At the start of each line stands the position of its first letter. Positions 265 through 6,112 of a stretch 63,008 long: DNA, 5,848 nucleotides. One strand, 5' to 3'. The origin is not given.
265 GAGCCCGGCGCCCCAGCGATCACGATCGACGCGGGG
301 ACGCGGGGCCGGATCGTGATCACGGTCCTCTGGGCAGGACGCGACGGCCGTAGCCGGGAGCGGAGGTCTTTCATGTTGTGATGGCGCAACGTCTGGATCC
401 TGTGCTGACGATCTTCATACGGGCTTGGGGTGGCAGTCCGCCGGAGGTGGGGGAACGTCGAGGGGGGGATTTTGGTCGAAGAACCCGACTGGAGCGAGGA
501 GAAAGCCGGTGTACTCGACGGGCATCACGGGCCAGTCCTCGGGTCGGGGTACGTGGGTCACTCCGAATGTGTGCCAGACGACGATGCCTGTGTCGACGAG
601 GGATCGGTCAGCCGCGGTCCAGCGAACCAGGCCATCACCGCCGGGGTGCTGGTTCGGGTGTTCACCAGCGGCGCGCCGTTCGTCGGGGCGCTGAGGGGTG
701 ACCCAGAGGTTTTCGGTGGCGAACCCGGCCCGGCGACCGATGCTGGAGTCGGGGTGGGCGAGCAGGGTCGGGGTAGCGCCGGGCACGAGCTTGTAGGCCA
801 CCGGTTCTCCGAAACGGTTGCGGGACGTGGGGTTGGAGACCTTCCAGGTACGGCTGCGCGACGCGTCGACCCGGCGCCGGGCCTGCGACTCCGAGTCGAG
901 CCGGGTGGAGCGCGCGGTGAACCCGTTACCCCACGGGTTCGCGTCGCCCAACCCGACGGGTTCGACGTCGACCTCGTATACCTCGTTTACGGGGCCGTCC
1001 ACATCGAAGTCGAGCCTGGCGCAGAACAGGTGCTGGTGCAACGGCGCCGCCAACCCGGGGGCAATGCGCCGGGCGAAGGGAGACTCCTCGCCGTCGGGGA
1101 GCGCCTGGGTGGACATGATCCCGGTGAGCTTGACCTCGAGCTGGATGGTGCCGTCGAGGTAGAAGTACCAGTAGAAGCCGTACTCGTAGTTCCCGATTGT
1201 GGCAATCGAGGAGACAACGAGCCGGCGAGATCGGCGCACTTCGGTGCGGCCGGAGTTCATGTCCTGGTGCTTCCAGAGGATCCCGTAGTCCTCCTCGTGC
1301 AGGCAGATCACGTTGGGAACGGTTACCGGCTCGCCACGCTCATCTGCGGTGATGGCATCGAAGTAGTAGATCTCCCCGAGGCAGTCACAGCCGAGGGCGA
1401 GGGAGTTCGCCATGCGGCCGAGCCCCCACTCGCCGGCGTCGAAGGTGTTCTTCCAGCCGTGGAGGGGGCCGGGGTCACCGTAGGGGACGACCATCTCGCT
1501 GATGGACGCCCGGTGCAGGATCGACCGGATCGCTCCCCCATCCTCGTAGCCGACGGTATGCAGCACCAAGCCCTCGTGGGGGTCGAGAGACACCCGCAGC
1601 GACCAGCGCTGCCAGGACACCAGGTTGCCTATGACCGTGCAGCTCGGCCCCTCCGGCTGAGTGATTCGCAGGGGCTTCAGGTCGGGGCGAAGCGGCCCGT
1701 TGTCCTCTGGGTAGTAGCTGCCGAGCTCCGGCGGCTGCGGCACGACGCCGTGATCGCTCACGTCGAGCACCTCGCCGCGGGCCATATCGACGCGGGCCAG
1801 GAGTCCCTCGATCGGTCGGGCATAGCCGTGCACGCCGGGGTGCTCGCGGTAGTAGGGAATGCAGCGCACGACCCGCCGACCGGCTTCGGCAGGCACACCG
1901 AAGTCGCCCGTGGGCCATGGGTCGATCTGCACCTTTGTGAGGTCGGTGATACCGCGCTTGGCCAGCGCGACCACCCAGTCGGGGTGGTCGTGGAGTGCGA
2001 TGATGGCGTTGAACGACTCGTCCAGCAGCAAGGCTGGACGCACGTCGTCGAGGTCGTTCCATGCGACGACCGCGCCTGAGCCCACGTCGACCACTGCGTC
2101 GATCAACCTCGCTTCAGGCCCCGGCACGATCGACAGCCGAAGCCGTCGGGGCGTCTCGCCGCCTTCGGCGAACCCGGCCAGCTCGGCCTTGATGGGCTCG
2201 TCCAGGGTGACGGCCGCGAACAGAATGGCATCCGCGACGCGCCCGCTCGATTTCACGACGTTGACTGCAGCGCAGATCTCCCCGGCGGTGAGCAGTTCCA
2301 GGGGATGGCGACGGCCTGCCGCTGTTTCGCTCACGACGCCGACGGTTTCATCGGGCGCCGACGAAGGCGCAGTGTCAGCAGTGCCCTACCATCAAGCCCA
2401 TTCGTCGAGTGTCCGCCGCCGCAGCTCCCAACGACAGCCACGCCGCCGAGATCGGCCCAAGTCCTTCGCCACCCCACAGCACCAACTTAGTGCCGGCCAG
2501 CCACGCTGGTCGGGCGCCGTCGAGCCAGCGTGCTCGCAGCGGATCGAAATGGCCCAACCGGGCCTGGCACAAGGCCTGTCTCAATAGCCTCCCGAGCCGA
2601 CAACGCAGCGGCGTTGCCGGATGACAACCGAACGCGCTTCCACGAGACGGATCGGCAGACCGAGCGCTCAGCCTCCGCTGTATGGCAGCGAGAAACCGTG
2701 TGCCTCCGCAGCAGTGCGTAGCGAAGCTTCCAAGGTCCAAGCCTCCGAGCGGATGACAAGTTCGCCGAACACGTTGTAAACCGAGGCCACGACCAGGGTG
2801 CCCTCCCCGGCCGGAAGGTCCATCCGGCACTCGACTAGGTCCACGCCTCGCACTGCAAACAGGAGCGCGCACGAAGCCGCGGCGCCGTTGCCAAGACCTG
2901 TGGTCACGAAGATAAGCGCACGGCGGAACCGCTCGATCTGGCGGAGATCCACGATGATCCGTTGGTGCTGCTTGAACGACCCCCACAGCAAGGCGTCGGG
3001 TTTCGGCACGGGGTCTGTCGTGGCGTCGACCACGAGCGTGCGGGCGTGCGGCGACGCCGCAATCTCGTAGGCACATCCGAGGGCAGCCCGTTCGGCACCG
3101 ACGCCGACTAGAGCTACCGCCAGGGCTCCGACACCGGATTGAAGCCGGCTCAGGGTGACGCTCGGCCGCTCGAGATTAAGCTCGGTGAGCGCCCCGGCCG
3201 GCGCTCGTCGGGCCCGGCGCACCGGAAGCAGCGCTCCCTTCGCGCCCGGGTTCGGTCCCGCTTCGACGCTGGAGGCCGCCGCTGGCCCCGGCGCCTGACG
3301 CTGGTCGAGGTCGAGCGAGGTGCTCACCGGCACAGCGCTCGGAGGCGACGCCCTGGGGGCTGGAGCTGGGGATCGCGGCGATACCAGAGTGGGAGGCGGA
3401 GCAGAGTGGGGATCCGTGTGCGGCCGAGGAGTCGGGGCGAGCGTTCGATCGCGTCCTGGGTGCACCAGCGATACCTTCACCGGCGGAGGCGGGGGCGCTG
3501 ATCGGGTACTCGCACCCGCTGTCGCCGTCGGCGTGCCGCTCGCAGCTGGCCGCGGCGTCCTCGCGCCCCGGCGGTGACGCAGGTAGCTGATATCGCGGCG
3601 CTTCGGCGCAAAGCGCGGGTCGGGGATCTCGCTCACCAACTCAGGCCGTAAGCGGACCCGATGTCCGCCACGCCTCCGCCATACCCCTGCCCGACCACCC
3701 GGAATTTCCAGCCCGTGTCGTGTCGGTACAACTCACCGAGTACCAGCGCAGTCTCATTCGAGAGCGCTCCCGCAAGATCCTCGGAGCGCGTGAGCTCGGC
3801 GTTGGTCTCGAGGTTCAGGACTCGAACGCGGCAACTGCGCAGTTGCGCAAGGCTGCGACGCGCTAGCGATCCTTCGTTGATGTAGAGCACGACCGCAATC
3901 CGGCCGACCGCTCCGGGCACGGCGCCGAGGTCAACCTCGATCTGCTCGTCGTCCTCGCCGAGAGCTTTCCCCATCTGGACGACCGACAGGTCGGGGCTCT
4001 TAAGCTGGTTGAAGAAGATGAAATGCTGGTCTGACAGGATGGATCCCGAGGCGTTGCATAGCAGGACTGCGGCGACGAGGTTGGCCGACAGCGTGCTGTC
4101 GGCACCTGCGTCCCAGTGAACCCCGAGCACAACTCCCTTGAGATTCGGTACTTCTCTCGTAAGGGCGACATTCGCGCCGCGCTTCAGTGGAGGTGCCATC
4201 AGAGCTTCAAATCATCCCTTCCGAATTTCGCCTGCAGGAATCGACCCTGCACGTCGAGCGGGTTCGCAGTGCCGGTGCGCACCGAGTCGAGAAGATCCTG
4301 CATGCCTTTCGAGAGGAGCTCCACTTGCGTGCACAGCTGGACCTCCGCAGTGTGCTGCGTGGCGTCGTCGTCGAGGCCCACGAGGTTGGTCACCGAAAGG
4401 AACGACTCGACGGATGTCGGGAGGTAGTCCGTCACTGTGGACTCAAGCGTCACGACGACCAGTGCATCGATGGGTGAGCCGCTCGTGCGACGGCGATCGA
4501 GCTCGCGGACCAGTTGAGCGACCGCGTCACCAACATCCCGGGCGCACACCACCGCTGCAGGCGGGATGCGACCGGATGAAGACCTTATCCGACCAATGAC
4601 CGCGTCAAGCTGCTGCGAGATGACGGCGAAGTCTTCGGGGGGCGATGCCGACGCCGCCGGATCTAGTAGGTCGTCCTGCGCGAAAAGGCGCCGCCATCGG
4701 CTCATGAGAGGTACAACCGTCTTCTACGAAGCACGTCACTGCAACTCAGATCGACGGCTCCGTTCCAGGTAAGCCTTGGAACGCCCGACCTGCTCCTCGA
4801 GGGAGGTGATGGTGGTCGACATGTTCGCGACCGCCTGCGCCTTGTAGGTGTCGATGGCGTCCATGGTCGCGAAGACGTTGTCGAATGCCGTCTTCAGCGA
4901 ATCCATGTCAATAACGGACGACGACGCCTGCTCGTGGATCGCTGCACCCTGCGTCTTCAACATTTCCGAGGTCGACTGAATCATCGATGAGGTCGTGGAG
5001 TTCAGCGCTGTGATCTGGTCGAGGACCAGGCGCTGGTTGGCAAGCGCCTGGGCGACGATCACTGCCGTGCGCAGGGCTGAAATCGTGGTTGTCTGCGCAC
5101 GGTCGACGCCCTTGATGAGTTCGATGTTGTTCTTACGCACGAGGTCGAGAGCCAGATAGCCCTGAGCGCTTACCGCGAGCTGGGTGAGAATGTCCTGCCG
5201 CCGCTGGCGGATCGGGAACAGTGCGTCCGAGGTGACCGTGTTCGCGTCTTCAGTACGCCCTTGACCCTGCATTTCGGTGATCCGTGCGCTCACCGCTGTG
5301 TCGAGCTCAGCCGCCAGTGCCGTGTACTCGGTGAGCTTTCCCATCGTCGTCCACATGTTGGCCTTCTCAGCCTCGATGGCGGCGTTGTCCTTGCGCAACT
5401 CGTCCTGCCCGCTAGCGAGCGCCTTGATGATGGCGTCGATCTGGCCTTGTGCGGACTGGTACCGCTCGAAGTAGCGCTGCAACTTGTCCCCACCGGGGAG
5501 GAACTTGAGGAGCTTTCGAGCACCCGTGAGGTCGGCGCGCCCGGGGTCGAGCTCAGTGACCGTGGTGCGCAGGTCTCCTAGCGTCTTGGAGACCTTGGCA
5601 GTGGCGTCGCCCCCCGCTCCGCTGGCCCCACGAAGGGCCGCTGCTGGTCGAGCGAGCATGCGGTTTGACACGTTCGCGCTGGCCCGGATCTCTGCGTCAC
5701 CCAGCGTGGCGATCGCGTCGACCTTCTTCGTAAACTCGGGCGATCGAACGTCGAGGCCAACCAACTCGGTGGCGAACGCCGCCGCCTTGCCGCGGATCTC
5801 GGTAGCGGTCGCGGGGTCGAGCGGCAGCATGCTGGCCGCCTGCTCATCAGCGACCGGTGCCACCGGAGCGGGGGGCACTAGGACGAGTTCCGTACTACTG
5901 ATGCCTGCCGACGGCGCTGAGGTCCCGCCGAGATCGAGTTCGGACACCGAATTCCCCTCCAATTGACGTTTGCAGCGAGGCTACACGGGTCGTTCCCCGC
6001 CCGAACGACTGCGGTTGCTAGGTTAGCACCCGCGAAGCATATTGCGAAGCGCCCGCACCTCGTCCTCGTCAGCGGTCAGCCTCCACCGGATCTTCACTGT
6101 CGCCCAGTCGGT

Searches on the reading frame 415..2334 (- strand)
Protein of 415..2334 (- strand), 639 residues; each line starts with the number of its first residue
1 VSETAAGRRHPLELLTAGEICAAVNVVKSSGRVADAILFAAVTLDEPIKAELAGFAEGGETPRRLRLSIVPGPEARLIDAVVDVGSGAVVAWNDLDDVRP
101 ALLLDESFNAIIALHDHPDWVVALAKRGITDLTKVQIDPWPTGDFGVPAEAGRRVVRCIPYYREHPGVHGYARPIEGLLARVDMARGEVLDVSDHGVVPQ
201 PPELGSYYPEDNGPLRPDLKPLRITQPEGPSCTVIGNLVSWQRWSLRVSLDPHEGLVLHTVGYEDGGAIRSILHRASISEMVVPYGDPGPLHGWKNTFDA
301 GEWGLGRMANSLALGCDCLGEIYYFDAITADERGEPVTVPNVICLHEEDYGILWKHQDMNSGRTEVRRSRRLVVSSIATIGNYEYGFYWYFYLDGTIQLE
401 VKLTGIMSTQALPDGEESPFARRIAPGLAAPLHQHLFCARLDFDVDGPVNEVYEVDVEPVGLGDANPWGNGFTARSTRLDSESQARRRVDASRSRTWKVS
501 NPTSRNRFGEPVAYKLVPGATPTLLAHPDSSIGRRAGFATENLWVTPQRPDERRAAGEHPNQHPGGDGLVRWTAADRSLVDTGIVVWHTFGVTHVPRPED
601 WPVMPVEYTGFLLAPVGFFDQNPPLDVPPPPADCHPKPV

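Call 8: search_protein_families(library=pfam, proteins=[window:415-2334:-], max_evalue=0.001)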
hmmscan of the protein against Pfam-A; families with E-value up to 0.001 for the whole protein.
window:415-2334:- (639 aa): 4 families
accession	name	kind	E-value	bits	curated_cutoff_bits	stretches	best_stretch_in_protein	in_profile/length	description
PF01179.26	Cu_amine_oxid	-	1.1e-158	528.9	27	1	223-623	2-405/407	Copper amine oxidase, enzyme domain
PF02728.21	Cu_amine_oxidN3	-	1.1e-09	38.9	22.6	1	103-198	4-96/100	Copper amine oxidase, N3 domain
PF21994.1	AGAO-like_N2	-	4.9e-08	33.5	27.4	1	16-90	1-74/76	AGAO-like N2 domain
PF02727.21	Cu_amine_oxidN2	-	5.9e-05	23.7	21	1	10-93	1-85/87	Copper amine oxidase, N2 domain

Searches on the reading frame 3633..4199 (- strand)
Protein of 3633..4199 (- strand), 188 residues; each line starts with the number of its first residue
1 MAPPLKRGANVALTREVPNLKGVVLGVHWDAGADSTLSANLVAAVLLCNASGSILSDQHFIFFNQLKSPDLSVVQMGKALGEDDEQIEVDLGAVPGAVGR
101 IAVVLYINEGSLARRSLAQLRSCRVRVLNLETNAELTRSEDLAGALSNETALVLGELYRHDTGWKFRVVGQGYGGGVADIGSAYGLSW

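Call 8: search_protein_families(library=pfam, proteins=[window:3633-4199:-], max_evalue=0.001)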
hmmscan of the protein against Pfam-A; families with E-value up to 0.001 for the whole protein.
window:3633-4199:- (188 aa): 1 family
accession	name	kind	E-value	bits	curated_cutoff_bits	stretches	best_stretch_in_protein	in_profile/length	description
PF02342.23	TerD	-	8.5e-50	169.3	25.3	1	1-184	1-187/187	TerD domain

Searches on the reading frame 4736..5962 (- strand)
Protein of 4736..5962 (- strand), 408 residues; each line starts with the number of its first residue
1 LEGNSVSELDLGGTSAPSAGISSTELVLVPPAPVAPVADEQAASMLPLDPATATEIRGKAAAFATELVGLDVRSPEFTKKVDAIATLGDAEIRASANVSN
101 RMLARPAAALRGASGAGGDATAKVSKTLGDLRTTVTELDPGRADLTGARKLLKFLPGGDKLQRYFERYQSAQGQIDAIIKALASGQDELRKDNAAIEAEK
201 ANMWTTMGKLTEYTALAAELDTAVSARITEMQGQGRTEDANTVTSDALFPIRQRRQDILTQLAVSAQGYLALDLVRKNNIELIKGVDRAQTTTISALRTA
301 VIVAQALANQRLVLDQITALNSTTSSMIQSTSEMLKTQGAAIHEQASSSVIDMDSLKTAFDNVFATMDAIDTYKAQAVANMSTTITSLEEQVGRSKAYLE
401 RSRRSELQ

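Call 8: search_protein_families(library=pfam, proteins=[window:4736-5962:-], max_evalue=0.001)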
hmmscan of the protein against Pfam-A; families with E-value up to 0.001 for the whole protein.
window:4736-5962:- (408 aa): 1 family
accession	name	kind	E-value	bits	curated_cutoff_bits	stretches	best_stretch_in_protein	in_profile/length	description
PF05816.16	TelA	-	5.1e-90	302.3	30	1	75-401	2-332/332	Toxic anion resistance protein (TelA)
